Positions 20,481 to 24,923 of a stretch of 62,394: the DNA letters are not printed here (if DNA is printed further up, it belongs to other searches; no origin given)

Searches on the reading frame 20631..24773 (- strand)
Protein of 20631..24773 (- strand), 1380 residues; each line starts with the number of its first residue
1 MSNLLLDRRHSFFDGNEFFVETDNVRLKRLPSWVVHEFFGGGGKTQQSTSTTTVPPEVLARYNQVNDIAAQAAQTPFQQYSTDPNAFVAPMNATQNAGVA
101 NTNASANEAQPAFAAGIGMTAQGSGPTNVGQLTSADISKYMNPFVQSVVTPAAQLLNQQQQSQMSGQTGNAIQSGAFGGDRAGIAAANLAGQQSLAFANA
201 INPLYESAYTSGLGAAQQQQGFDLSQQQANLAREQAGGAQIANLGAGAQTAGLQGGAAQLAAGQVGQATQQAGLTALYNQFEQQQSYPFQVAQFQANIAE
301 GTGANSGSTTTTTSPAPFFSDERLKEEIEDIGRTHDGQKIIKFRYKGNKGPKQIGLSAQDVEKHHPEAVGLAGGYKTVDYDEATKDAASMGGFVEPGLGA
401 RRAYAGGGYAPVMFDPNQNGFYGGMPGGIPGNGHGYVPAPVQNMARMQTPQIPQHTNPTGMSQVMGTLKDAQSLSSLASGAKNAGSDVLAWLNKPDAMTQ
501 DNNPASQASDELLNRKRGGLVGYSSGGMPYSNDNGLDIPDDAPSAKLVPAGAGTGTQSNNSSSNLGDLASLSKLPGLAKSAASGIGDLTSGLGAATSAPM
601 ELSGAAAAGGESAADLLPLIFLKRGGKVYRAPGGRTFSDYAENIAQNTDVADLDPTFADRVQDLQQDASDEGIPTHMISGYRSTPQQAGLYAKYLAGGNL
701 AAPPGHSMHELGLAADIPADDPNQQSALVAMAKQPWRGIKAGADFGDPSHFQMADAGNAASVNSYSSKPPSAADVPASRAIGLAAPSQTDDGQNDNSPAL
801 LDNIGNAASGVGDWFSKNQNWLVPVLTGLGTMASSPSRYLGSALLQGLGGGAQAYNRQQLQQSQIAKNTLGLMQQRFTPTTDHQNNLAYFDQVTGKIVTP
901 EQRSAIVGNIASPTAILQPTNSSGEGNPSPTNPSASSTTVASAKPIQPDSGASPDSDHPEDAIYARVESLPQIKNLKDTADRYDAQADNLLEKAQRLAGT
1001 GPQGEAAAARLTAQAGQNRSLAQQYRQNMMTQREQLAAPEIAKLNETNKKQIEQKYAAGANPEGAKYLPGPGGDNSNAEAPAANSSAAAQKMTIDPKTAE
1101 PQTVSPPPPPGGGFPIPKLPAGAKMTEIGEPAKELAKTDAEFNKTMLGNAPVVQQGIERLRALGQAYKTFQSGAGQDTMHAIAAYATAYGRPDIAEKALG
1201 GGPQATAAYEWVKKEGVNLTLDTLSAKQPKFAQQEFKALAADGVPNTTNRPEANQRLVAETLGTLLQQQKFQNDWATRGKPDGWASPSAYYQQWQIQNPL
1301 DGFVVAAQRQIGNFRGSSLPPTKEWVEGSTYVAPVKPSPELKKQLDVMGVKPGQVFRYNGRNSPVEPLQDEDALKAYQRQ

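Call 57: search_protein_families(library=phrogs, proteins=[window:20631-24773:-], max_evalue=0.00001)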
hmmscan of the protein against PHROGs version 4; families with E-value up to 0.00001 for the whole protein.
window:20631-24773:- (1380 aa): 2 families
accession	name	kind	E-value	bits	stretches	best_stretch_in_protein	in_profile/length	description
phrog_6121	-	head and packaging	1.3e-17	65.3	1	155-386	182-390/392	virion structural protein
phrog_4287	-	DNA, RNA and nucleotide metabolism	6.9e-12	46.3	1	43-382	5-385/392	DNA ejection protein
